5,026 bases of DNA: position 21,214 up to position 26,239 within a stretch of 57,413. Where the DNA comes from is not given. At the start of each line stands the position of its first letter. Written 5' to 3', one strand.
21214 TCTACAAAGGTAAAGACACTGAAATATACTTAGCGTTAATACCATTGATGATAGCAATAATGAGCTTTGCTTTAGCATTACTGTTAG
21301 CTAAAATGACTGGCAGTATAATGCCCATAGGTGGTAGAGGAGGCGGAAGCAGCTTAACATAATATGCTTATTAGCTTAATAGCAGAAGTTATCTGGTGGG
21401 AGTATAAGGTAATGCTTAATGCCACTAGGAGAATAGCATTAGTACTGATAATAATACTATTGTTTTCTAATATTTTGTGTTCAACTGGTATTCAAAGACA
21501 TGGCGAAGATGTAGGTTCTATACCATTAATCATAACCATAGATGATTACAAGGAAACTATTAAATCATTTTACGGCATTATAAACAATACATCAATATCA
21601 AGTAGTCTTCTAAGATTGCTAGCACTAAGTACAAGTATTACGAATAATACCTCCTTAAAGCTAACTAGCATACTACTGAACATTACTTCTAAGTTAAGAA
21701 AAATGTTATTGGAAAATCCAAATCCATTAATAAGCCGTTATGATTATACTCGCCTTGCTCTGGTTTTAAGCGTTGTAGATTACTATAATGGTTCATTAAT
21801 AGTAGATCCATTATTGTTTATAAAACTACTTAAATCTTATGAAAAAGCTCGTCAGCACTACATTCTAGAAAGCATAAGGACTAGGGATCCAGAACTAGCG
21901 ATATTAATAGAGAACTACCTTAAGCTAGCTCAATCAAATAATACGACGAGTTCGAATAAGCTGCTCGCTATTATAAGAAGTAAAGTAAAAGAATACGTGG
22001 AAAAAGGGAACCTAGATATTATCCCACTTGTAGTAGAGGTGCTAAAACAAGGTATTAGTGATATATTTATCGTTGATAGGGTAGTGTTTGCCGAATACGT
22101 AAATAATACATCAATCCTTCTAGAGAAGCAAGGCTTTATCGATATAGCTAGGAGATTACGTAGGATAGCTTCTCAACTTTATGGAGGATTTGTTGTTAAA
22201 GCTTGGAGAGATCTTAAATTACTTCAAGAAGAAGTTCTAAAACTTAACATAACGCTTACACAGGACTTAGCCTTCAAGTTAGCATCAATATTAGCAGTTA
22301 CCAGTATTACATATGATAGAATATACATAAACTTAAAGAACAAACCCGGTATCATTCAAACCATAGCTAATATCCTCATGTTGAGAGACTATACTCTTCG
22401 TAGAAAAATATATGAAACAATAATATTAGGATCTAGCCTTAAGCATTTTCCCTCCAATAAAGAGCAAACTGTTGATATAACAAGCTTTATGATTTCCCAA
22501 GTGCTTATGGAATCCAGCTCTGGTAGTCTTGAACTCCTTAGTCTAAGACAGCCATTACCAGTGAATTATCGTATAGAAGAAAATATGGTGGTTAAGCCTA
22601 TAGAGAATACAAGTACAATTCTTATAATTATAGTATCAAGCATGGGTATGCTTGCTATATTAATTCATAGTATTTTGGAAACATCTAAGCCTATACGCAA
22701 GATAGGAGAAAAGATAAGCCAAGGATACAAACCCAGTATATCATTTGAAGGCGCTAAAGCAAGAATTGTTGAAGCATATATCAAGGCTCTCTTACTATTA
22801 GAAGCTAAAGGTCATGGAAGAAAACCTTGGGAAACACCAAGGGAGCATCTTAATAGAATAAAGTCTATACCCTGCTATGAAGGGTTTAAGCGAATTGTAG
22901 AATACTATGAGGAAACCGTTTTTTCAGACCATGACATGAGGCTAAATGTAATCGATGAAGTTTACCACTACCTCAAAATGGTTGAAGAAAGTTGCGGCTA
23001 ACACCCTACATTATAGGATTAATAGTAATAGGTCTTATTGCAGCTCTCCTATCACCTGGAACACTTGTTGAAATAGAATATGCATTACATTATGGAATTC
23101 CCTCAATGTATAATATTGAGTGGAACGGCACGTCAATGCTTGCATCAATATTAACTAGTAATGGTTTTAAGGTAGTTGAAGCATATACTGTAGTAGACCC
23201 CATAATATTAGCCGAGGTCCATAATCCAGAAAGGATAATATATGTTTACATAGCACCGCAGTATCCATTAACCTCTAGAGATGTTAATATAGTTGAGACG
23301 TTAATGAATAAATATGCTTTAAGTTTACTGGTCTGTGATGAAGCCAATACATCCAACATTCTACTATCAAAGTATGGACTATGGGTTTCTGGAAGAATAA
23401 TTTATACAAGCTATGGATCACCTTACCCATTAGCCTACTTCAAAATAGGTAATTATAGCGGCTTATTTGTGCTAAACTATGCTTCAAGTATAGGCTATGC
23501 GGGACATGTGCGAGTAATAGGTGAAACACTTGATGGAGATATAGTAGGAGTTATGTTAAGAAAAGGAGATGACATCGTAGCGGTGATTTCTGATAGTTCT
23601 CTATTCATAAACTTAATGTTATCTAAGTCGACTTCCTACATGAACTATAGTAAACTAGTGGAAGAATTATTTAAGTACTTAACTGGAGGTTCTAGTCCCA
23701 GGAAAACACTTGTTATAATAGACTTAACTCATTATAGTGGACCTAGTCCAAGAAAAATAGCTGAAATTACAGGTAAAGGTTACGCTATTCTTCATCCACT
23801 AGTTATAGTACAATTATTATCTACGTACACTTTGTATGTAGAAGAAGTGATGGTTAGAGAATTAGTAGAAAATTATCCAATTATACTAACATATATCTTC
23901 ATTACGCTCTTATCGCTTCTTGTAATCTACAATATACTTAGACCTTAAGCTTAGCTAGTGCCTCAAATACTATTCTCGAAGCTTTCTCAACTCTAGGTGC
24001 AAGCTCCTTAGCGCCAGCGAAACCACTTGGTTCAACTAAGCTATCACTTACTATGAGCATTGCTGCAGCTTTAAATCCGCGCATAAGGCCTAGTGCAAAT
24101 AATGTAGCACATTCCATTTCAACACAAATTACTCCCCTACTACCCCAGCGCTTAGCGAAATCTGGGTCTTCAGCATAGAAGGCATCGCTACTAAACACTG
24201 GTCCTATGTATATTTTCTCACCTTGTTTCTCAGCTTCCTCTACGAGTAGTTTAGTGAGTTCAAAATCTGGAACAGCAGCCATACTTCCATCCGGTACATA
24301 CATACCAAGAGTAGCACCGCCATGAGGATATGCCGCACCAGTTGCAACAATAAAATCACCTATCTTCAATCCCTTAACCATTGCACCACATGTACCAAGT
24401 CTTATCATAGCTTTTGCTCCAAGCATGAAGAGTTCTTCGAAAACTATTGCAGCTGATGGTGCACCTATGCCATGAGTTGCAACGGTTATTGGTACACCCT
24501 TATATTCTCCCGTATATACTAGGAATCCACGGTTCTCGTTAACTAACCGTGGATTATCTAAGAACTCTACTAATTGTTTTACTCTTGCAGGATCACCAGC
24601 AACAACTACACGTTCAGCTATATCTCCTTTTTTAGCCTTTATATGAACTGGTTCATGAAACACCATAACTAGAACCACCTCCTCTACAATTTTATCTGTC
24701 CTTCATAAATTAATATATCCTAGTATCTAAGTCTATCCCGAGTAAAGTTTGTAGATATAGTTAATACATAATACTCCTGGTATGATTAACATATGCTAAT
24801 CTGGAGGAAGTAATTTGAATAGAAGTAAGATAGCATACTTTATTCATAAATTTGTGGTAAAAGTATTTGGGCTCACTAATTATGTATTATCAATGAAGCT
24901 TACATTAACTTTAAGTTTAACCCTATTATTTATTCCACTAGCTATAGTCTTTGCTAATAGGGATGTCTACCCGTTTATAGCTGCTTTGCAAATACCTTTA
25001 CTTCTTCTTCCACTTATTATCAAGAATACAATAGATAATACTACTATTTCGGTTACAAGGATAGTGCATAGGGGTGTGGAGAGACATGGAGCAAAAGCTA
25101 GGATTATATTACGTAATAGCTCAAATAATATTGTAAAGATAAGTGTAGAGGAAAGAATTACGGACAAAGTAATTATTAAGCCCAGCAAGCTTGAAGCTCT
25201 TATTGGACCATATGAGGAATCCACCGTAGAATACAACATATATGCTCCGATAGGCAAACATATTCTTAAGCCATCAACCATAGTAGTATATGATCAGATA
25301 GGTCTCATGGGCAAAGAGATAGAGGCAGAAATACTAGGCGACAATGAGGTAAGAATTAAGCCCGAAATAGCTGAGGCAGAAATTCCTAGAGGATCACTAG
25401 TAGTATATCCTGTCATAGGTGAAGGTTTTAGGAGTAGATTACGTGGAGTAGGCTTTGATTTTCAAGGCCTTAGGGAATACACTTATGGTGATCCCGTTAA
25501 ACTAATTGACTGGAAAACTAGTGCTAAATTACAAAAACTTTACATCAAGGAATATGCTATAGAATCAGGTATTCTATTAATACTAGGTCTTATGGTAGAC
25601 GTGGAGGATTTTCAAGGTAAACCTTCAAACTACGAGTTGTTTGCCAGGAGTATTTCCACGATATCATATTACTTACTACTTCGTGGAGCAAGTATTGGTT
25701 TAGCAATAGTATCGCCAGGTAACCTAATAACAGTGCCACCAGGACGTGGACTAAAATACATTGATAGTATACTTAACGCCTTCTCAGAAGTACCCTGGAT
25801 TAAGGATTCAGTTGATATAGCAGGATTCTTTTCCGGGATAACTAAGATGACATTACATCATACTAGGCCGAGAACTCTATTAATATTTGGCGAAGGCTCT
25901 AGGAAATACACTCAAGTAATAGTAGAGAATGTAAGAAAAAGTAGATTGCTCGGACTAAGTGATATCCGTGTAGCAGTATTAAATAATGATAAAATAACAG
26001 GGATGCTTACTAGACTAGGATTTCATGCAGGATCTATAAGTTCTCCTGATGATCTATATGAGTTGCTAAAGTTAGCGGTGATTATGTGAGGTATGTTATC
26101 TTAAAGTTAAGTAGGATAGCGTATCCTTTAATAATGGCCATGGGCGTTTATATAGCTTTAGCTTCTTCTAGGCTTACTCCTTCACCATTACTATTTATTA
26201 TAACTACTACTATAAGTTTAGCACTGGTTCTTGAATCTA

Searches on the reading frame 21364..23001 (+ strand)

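Call 72: search_protein_families(library=pfam, proteins=[window:21364-23001:+], max_evalue=0.001)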
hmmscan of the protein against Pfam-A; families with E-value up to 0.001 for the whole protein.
window:21364-23001:+ (545 aa): 1 family
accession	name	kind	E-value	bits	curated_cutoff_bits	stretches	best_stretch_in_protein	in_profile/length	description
PF13559.11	DUF4129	-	4.5e-06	27.1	24.8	1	471-526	1-57/69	Domain of unknown function (DUF4129)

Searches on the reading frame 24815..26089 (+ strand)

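Call 72: search_protein_families(library=pfam, proteins=[window:24815-26089:+], max_evalue=0.001)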
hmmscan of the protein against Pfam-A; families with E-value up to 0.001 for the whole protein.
window:24815-26089:+ (424 aa): 1 family
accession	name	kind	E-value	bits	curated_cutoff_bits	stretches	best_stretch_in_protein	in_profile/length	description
PF01882.25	DUF58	-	8.5e-10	38.6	23.4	1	220-322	3-107/216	Protein of unknown function DUF58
